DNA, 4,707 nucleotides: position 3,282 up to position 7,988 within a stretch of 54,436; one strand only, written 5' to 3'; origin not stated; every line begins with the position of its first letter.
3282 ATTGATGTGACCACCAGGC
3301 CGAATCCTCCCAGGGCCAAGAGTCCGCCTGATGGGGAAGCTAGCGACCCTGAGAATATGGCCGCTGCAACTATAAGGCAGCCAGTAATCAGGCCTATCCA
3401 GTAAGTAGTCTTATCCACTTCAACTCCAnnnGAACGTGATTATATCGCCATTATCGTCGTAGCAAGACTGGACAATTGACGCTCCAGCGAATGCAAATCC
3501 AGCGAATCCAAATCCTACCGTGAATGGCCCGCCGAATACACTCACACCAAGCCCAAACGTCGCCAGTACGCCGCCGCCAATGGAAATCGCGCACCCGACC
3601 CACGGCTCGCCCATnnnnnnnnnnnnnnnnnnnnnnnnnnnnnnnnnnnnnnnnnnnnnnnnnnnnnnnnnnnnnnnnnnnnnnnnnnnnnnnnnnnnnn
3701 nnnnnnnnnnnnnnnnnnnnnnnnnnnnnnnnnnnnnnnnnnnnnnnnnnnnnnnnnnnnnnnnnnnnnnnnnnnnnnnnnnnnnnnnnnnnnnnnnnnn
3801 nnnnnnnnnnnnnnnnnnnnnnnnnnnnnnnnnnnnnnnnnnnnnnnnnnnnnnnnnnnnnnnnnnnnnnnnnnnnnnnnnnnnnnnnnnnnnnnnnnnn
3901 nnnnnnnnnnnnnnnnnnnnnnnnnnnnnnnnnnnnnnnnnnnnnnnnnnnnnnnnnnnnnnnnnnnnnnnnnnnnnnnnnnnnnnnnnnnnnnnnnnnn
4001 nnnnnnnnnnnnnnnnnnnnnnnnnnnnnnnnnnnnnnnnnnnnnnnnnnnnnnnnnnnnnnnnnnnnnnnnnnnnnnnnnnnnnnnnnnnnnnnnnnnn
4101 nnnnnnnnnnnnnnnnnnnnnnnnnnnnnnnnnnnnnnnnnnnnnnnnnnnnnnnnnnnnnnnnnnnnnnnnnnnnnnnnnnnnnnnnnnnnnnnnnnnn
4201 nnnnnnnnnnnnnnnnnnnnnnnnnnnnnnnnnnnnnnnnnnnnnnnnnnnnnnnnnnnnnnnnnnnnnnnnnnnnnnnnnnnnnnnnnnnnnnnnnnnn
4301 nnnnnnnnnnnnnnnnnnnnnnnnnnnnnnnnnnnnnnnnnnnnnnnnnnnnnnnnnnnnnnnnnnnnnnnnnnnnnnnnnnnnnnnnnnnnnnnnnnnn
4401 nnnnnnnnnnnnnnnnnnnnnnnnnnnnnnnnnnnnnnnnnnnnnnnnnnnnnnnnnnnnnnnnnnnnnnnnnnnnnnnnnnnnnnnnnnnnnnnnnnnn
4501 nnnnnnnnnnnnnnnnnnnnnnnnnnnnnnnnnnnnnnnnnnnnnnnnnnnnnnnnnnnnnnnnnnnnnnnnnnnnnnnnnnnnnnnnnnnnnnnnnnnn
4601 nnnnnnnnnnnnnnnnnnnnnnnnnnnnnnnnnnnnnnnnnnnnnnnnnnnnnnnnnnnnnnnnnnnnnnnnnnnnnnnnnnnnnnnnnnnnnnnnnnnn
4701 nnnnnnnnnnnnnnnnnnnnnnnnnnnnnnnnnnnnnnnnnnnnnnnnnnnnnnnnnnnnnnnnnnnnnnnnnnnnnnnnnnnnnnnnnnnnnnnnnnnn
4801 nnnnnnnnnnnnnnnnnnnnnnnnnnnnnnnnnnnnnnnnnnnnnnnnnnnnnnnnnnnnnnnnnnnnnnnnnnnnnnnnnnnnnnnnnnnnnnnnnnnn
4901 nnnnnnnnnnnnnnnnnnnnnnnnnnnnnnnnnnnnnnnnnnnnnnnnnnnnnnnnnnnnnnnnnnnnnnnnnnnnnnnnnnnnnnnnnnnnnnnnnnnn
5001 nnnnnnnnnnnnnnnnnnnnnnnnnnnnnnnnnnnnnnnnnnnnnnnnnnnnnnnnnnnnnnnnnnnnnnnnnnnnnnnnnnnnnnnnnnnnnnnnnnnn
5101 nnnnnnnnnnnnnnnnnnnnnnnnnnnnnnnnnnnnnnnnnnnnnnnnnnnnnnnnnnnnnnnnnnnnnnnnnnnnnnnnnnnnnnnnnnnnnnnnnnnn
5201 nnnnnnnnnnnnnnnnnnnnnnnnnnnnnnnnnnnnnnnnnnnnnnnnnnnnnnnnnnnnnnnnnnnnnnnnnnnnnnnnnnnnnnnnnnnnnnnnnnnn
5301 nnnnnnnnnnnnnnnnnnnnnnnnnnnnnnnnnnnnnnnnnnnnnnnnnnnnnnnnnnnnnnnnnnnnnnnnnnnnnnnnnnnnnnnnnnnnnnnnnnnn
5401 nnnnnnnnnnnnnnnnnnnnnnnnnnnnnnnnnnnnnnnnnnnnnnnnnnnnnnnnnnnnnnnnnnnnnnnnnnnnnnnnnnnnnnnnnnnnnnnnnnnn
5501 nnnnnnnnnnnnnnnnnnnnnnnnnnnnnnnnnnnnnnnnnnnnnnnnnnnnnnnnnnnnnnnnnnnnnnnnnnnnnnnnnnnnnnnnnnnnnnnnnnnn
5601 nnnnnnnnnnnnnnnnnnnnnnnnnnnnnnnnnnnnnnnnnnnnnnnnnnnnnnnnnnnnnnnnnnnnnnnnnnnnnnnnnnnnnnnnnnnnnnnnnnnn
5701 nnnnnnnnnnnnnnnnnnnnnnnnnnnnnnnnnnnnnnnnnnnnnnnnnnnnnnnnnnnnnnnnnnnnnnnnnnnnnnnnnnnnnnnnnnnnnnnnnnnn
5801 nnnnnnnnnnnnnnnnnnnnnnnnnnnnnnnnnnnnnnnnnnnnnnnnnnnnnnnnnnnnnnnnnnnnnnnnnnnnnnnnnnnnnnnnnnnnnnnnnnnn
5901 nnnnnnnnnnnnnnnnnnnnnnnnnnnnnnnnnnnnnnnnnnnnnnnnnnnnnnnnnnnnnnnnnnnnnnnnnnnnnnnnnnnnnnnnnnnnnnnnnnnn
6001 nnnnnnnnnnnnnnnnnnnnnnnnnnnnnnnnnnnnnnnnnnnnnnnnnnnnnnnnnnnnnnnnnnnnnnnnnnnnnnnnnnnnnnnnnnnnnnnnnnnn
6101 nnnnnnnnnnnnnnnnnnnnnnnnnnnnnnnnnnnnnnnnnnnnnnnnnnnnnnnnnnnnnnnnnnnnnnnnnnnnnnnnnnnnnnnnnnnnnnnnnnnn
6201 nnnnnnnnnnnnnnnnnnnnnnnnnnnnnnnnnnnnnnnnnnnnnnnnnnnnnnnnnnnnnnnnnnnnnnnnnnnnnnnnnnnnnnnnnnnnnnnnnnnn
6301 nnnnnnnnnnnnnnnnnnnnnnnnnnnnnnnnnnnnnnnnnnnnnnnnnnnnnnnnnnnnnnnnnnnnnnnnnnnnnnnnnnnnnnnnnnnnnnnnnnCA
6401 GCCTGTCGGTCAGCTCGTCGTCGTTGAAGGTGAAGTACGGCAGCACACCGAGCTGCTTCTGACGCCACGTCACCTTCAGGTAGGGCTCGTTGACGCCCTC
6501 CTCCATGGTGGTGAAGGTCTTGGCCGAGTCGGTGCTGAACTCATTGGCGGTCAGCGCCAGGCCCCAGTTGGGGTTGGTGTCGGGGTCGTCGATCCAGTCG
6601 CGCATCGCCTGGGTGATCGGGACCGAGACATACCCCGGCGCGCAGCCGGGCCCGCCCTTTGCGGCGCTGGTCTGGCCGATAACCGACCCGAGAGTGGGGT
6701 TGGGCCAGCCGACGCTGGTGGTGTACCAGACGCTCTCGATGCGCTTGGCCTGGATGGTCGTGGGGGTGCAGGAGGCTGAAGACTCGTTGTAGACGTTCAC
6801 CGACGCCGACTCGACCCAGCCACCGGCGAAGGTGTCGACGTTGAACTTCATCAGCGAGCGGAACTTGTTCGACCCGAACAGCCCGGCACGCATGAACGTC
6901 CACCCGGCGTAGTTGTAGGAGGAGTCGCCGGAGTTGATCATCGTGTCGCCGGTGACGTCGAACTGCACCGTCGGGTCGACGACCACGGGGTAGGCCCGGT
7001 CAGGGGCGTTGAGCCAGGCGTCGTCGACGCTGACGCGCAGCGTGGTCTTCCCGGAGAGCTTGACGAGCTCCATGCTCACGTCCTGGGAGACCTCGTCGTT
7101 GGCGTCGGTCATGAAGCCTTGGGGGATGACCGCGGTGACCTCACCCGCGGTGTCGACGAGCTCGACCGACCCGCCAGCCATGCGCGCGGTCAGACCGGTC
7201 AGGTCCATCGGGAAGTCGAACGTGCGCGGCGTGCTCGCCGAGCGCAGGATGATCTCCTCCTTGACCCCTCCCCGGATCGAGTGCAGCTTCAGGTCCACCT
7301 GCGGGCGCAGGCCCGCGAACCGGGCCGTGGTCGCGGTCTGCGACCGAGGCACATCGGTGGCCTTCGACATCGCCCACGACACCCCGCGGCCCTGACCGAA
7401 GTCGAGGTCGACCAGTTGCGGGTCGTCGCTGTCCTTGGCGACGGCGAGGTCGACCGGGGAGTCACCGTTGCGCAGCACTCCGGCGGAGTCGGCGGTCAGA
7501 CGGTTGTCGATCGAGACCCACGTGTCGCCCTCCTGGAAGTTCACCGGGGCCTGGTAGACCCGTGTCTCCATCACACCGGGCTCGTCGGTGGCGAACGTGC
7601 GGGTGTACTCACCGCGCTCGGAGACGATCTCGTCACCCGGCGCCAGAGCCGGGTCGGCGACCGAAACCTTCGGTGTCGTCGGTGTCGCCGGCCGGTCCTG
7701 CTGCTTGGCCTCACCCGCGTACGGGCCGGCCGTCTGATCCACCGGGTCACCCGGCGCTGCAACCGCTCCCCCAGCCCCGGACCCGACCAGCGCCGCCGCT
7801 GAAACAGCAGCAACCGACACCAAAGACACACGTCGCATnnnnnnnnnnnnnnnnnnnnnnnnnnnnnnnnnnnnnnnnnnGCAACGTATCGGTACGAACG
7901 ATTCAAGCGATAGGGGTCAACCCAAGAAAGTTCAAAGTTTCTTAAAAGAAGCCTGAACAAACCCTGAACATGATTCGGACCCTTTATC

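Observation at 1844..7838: Rhs toxin with a very short glycine-rich membrane-like C-terminal domain and a family of paralogous 2-TM immunity candidates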

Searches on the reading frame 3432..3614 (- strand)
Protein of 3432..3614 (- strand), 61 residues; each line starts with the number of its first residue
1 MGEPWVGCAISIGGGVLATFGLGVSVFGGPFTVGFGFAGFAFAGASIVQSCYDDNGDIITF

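Call 5: search_protein_families(library=pfam, proteins=[window:3432-3614:-], max_evalue=10)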
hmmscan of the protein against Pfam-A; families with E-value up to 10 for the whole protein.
seq(61 aa): 0 families

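Call 6: search_protein_families(library=ncbifam, proteins=[window:3432-3614:-], max_evalue=1)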
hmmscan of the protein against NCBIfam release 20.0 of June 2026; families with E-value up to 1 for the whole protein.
seq(61 aa): 0 families

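Call 7: find_homologous_proteins(query=window:3432-3614:-, max_evalue=0.01)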
Query seq(61 aa): 1 candidates shared short words with the query, none scored E <= 0.01.

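Call 29: find_related_loci(query=A2, collection=genome_contigs, flank=5000)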
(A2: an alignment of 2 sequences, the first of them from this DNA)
Query A2 (61 aa) in genome_contigs; peptide patterns used: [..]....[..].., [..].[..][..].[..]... (x = any residue, [..] = any of these).
36 stretches matched a pattern, but none encodes a relative of the query by tblastn (E <= 1e-3).

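Call 30: find_related_loci(query=A2, collection=metagenome_contigs, flank=5000)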
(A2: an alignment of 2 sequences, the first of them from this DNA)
Query A2 (61 aa) in metagenome_contigs; peptide patterns used: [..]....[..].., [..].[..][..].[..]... (x = any residue, [..] = any of these).
67 stretches matched a pattern, but none encodes a relative of the query by tblastn (E <= 1e-3).

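Call 33: search_dna_similar(query=window:3432-3614:-, collection=plasmids, mode=protein, max_evalue=10, max_rows=15)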
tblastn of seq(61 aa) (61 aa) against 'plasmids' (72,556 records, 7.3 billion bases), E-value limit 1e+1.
No match.

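Call 56: predict_structure(alignment_id=A2)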
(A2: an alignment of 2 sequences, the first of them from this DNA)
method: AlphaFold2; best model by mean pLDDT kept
length: 61 residues; sequences in the alignment: 2
mean_pLDDT: 69.1   pTM: 0.40
mean pLDDT of the five models: 69.1, 67.1, 65.5, 62.8, 50.9
residues with pLDDT >= 90: 0; 70-90: 36; 50-70: 22; < 50: 3
segments of 3 or more residues with pLDDT < 50: none
pLDDT, mean of each block of 10 residues (from residue 1): 63 76 77 73 69 59 42
secondary structure, 60 per line:
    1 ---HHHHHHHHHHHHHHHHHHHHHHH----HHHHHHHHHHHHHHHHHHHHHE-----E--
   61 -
elements in order: H4-26 H31-51
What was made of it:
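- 3432..3614 (-): 61-aa C-terminal toxin module (aa 1409-1469). It is a Gly/Phe-rich predicted helical hairpin with Cys8 and Cys51 and an acidic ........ tail, and its codon composition is foreign. AF2 predicts helices 4-26 and 31-51, pLDDT 69 (call 56).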

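Call 75: search_solved_structures(query=A2, max_evalue=10)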
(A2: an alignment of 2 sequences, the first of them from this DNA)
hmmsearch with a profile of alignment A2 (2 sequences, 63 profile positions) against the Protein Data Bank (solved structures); distinct sequences matched with E-value up to 10: 0.
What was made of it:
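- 3432..3614 (-): No family hit (calls 5, 6, 75).
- On Tse5-CT family: A profile of the two tails against all PDB chain sequences gives no hit at E<=10 (call 75).
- No sequence match to any bacteriocin or microcin family in Pfam, NCBIfam or PDB (calls 5, 6, 75).
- Tried and rejected: The PDB sequence search was empty (call 75).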

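Call 76: fold_search(model_id=the predicted structure, library=pdb)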
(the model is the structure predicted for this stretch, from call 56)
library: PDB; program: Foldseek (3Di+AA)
matches with E <= 10: 5; with E <= 0.001: 0
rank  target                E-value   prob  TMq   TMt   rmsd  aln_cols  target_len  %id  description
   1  9f5x_l                2.6e+00  0.72  0.63  0.36   2.1        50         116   22  Structure of the Chlamydomonas reinhardtii respiratory supercomplex I1 III2 IV2 (released 2025-03-12)
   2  7ar9_f                5.9e+00  0.13  0.41  0.28   4.0        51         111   16  Cryo-EM structure of Polytomella Complex-I (membrane arm) (released 2021-12-08)
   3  7dyr_A                6.7e+00  0.15  0.52  0.45   3.5        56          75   21  CryoEM Structure of Mannose Transporter ManYZ and Microcin E492 (MceA) complex (released 2021-09-01)
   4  7aqq_f                9.0e+00  0.10  0.43  0.32   3.7        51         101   18  Cryo-EM structure of Arabidopsis thaliana Complex-I (membrane core) (released 2021-12-08)
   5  7ar8_f                9.0e+00  0.08  0.45  0.34   5.6        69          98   14  Cryo-EM structure of Arabidopsis thaliana complex-I (closed conformation) (released 2021-12-15)
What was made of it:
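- The non-significant Foldseek list includes microcin E492 bound to ManYZ (7dyr_A, E 6.7; call 76).
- Tried and rejected: Foldseek of the tail model against the PDB gave no significant match (best E 2.6; call 76).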

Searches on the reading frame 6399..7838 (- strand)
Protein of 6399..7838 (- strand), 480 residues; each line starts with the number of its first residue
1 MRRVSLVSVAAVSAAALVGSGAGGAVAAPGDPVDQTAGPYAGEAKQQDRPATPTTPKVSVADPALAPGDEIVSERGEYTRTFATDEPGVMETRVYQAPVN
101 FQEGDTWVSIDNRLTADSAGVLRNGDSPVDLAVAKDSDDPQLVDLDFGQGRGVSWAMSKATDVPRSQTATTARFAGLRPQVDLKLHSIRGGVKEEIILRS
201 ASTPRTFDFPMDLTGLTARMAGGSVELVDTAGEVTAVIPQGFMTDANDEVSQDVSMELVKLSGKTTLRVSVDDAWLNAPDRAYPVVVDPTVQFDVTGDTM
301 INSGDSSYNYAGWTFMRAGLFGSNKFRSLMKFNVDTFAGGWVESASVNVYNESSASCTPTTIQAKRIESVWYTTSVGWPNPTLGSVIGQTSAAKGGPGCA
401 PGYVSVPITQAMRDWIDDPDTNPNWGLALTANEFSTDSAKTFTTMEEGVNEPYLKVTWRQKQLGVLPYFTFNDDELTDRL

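Call 66: search_protein_families(library=ncbifam, proteins=[window:6399-7838:-], max_evalue=10)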
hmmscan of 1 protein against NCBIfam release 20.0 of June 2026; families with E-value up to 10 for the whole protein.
window:6399-7838:- (480 aa): 1 family
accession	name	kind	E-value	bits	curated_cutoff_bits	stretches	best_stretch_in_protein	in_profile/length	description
NF033679.1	DNRLRE_dom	domain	1.8e-21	76.9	34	1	298-457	2-164/164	DNRLRE domain-containing protein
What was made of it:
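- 6468..6947 (-): DNRLRE surface domain (aa 298-457), as in WapA-type Rhs proteins of Gram-positive bacteria. NF033679, E 1.8e-21 (call 66).
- DNRLRE domain (call 66).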

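Call 67: search_solved_structures(query=window:6399-7838:-, max_evalue=1)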
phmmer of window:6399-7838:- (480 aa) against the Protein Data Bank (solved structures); distinct sequences matched with E-value up to 1: 0.
